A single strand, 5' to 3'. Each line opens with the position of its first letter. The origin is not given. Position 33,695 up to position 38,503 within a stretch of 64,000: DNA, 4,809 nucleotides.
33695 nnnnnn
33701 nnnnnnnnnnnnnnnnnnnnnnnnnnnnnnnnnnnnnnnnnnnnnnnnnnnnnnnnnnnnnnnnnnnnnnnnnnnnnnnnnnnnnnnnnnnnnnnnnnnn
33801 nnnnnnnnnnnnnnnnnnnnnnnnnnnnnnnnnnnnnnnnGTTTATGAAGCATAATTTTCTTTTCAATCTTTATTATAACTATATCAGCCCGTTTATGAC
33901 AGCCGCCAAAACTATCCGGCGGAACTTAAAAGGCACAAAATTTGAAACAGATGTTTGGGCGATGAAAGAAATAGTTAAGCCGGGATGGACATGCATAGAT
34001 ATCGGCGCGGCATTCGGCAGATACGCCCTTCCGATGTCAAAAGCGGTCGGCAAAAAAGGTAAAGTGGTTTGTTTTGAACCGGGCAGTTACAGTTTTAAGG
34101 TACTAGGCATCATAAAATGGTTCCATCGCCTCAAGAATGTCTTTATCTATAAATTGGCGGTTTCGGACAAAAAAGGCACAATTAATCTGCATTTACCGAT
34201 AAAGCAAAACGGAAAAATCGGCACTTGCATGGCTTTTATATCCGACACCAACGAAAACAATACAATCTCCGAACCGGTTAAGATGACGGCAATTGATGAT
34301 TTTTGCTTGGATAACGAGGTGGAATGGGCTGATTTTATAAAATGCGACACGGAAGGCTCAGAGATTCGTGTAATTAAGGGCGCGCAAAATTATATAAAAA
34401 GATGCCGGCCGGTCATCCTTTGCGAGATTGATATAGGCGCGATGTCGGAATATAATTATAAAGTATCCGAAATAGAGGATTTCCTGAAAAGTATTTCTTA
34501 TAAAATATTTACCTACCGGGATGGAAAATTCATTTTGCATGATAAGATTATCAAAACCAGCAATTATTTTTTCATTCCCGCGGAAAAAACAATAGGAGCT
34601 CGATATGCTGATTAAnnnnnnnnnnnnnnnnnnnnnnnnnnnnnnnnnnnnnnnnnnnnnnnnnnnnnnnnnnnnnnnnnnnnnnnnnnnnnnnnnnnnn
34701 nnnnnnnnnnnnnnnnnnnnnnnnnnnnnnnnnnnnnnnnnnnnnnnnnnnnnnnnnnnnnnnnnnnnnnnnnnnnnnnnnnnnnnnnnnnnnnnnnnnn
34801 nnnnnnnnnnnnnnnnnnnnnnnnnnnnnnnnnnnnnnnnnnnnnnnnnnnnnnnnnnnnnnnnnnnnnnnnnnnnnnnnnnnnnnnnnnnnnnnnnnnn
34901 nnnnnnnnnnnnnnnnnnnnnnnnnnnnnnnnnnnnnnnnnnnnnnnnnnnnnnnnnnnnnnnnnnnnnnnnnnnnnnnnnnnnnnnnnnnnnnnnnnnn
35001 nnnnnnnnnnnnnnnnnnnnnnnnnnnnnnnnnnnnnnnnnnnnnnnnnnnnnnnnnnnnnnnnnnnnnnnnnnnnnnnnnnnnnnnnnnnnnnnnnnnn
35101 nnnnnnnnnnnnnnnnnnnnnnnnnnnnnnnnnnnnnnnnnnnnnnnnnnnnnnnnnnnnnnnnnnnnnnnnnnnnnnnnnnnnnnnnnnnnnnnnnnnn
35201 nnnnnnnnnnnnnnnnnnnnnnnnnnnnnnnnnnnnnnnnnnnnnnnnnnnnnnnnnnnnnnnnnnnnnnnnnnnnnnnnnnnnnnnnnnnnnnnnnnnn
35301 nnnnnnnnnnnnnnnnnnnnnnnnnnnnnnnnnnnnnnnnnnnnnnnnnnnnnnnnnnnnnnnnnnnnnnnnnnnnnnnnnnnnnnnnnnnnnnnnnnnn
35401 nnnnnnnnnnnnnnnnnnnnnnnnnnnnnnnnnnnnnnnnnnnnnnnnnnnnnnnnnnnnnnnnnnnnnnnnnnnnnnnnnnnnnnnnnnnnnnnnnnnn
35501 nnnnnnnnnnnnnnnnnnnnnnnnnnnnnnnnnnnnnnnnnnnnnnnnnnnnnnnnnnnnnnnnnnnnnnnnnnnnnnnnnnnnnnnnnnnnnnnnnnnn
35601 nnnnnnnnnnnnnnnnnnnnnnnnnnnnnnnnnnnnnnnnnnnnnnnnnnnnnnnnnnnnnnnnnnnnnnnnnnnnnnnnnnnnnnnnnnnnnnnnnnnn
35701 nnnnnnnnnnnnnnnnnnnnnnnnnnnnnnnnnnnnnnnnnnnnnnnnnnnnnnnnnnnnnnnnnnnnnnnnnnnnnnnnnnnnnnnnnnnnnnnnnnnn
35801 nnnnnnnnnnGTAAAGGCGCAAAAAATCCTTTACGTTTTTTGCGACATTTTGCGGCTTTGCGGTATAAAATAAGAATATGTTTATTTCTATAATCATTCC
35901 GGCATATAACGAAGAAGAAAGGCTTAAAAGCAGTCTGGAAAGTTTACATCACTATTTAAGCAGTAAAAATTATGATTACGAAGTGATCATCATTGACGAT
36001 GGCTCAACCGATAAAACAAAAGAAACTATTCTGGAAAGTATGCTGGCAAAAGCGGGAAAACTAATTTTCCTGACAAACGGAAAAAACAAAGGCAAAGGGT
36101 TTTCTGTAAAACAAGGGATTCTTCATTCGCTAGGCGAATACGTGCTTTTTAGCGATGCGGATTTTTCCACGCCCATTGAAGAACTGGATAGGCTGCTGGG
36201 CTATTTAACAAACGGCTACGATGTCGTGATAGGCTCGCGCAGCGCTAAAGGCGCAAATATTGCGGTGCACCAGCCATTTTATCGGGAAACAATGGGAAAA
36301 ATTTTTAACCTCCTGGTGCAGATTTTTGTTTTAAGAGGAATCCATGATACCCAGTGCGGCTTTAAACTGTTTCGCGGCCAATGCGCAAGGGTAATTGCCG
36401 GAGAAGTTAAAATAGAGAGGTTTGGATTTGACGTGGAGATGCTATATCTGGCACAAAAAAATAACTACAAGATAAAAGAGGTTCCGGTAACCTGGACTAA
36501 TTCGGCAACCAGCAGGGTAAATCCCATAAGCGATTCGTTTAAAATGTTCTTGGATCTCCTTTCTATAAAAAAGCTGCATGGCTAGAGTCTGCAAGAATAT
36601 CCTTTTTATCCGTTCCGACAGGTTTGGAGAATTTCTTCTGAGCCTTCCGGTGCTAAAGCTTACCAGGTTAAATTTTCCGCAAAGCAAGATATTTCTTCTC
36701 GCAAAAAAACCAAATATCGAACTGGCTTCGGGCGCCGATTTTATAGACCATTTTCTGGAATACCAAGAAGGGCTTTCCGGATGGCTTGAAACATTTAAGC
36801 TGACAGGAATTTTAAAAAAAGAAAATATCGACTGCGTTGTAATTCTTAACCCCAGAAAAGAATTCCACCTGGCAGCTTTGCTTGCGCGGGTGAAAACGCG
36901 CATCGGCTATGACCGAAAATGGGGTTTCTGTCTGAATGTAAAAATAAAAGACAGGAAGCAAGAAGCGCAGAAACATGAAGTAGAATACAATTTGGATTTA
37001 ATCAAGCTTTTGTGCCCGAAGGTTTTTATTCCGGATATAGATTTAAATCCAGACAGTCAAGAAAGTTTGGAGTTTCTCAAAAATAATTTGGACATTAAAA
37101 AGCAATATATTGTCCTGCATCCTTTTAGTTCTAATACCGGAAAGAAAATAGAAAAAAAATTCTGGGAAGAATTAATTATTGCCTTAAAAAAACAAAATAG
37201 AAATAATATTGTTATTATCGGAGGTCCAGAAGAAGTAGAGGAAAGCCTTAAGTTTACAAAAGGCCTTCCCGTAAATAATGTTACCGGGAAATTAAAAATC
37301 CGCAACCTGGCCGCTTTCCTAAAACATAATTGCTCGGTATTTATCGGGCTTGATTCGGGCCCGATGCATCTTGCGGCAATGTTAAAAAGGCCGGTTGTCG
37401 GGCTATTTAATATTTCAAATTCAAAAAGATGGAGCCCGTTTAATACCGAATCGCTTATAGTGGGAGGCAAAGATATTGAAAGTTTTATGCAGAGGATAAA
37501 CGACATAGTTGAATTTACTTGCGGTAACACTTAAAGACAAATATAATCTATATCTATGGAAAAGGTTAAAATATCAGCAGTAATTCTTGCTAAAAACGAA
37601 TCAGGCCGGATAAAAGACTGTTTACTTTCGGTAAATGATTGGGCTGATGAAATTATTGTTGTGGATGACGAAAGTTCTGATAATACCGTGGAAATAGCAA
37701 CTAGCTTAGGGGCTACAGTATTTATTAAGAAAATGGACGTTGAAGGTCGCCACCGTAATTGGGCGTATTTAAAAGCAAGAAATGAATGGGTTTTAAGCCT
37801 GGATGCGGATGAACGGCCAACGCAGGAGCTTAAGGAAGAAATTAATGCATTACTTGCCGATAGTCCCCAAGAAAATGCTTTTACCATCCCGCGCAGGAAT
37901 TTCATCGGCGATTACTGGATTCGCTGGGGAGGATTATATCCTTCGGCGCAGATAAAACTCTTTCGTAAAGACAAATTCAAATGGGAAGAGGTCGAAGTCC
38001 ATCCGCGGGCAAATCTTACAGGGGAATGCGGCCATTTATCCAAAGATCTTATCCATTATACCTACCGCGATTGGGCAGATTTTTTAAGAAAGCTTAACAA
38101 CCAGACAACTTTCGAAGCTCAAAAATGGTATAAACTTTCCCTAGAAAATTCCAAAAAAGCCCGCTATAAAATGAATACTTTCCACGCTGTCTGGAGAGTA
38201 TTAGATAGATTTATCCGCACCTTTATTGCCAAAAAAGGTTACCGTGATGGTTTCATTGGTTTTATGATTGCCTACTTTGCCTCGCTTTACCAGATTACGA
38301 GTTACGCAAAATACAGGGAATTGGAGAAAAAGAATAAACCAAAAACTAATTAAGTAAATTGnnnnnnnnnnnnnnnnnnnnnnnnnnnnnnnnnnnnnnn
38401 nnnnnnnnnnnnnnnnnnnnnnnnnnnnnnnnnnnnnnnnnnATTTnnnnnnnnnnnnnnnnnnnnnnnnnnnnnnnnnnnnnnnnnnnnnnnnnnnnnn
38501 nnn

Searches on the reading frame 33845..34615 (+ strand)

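Call 17: search_protein_families(library=pfam, proteins=[window:33845-34615:+], max_evalue=0.001)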
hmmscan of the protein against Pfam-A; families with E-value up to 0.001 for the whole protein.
window:33845-34615:+ (256 aa): 1 family
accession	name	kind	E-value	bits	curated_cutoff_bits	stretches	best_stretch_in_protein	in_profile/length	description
PF05050.19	Methyltransf_21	-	1.3e-18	68.2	22.7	1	52-220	1-172/173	Methyltransferase FkbM domain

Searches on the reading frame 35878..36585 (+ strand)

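Call 70: search_protein_families(library=pfam, proteins=[window:35878-36585:+], max_evalue=0.00001)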
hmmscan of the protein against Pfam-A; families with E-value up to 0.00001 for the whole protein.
window:35878-36585:+ (235 aa): 2 families
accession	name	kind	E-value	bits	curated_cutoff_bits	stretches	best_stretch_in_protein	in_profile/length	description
PF00535.33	Glycos_transf_2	-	3.4e-31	108.9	23.3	1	4-166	1-160/168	Glycosyl transferase family 2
PF10111.15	Glyco_tranf_2_2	-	6.4e-08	32.8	27.3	1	4-106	1-102/276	Glycosyltransferase like family 2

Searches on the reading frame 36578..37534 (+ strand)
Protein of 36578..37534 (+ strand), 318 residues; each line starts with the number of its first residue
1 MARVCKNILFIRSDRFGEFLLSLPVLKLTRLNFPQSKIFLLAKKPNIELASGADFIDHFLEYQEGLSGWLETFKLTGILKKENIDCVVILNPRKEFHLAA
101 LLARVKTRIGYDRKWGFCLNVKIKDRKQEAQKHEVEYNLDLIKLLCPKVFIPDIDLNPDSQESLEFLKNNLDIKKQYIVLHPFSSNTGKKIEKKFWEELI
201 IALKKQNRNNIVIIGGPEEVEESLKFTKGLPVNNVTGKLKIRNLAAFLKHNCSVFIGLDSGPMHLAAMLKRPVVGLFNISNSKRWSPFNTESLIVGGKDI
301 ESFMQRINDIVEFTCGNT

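Call 70: search_protein_families(library=pfam, proteins=[window:36578-37534:+], max_evalue=0.00001)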
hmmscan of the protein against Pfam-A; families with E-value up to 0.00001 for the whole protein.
window:36578-37534:+ (318 aa): 1 family
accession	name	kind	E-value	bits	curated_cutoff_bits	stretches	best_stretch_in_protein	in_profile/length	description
PF01075.23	Glyco_transf_9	-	1e-26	94.2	22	1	79-297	8-229/247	Glycosyltransferase family 9 (heptosyltransferase)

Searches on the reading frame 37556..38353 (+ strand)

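Call 70: search_protein_families(library=pfam, proteins=[window:37556-38353:+], max_evalue=0.00001)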
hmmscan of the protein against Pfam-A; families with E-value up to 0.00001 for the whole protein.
window:37556-38353:+ (265 aa): 2 families
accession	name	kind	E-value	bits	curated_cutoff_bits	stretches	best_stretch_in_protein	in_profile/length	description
PF00535.33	Glycos_transf_2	-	7.1e-17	62.3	23.3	1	7-138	1-139/168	Glycosyl transferase family 2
PF13704.12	Glyco_tranf_2_4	-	3.3e-06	27.9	27.5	1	13-86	1-82/98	Glycosyl transferase family 2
